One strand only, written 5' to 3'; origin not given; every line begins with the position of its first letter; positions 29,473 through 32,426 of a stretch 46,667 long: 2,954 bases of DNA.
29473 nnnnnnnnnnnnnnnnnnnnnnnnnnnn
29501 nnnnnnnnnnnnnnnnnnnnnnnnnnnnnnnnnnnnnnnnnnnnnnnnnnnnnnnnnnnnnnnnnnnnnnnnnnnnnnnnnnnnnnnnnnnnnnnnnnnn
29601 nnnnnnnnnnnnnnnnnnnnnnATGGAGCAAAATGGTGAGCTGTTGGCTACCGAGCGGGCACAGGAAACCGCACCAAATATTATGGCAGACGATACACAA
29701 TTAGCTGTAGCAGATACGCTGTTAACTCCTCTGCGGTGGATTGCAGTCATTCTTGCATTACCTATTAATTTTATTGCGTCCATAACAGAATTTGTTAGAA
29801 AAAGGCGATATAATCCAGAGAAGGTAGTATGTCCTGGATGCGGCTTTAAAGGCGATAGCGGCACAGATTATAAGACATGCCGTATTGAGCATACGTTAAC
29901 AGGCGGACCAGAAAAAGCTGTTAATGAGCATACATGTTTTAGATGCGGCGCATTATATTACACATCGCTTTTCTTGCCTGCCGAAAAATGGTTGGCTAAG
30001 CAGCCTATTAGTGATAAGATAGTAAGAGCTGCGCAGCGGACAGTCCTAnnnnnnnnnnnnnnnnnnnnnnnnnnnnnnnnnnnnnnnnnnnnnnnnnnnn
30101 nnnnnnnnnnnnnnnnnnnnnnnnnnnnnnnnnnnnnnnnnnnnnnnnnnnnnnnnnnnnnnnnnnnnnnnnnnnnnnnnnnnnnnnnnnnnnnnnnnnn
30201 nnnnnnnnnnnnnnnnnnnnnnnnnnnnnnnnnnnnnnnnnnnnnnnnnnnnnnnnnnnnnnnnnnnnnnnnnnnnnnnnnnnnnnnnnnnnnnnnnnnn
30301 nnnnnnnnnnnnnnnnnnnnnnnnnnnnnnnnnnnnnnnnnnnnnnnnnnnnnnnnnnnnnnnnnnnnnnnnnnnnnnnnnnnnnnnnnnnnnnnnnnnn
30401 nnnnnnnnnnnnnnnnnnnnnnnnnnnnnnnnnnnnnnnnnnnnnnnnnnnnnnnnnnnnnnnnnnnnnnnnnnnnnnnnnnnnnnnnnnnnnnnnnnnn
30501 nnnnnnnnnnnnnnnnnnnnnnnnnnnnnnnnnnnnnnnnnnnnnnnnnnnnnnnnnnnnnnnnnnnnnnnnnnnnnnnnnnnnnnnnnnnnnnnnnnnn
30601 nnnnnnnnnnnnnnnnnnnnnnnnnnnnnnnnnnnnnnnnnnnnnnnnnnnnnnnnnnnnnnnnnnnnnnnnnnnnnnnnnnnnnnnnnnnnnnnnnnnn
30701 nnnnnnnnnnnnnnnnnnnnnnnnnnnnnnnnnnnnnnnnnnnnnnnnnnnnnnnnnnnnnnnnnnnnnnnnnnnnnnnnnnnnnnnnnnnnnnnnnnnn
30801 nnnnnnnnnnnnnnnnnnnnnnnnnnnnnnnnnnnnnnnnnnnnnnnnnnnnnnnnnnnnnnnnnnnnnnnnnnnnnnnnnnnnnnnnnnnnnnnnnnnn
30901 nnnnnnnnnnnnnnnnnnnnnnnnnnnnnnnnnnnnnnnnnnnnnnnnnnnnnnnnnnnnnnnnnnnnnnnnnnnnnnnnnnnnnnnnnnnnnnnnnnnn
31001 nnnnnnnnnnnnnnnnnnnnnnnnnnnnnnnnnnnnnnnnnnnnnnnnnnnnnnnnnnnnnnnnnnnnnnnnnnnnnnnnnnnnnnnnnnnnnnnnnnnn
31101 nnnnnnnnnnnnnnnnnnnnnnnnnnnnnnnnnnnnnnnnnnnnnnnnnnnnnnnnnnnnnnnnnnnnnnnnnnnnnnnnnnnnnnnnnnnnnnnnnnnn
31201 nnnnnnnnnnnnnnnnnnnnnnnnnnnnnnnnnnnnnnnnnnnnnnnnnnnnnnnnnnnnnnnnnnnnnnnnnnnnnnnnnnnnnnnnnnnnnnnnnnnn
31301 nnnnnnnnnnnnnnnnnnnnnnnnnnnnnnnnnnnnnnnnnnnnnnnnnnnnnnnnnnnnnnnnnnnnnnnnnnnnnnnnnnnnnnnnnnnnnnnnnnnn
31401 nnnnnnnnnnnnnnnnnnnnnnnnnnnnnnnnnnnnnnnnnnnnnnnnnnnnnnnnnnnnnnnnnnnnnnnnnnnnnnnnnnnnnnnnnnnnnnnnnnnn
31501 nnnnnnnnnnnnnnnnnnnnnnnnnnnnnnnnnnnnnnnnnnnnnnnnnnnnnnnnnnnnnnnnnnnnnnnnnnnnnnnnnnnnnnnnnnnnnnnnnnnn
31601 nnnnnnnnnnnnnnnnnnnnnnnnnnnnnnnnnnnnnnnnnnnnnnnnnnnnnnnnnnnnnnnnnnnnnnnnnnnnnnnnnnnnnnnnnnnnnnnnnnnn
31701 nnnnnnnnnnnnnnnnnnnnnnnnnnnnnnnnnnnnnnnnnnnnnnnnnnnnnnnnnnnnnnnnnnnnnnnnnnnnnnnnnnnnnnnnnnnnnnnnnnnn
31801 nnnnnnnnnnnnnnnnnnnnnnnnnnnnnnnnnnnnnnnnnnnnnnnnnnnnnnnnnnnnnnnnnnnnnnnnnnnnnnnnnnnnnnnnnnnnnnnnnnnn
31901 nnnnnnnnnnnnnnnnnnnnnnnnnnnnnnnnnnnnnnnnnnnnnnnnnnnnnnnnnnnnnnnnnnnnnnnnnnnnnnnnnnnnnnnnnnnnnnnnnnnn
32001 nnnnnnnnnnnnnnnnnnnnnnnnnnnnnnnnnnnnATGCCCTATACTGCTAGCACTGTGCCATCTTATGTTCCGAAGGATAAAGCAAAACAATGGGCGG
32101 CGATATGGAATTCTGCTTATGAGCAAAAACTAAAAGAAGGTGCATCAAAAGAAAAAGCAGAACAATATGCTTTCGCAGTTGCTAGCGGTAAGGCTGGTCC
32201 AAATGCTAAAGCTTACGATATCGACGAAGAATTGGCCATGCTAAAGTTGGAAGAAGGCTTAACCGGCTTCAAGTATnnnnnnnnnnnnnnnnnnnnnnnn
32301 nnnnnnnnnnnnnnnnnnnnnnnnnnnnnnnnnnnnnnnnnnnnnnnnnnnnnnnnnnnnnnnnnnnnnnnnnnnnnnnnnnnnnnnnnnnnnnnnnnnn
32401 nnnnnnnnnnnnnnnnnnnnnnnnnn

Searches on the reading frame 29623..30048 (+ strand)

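Call 3: search_protein_families(library=pfam, proteins=[window:29623-30048:+], max_evalue=0.1)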
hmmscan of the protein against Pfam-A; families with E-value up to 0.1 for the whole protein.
window:29623-30048:+ (142 aa): 1 family
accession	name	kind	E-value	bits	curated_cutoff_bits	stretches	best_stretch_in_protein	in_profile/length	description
PF24042.1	DUF7351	-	0.097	12.9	31.2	0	51-116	50-108/177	Domain of unknown function (DUF7351)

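Call 4: search_protein_families(library=phrogs, proteins=[window:29623-30048:+], max_evalue=0.01)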
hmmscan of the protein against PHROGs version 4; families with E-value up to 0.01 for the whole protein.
window:29623-30048:+ (142 aa): 0 families

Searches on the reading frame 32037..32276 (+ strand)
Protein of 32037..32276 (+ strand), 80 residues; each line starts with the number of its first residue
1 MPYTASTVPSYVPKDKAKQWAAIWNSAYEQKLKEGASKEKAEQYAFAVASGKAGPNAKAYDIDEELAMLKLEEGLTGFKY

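Call 3: search_protein_families(library=pfam, proteins=[window:32037-32276:+], max_evalue=0.1)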
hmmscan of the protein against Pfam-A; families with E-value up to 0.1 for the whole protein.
window:32037-32276:+ (80 aa): 0 families

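Call 4: search_protein_families(library=phrogs, proteins=[window:32037-32276:+], max_evalue=0.01)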
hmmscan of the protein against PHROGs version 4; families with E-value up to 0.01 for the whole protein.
window:32037-32276:+ (80 aa): 0 families

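Call 37: search_protein_families(library=ncbifam, proteins=[window:32037-32276:+], max_evalue=0.1)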
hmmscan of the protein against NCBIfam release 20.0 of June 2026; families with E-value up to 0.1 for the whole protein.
window:32037-32276:+ (80 aa): 1 family
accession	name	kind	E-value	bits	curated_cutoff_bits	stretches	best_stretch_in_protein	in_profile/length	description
TIGR01509.1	HAD-SF-IA-v3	subfamily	0.071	13.3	29.4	1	6-53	12-59/154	HAD-IA family hydrolase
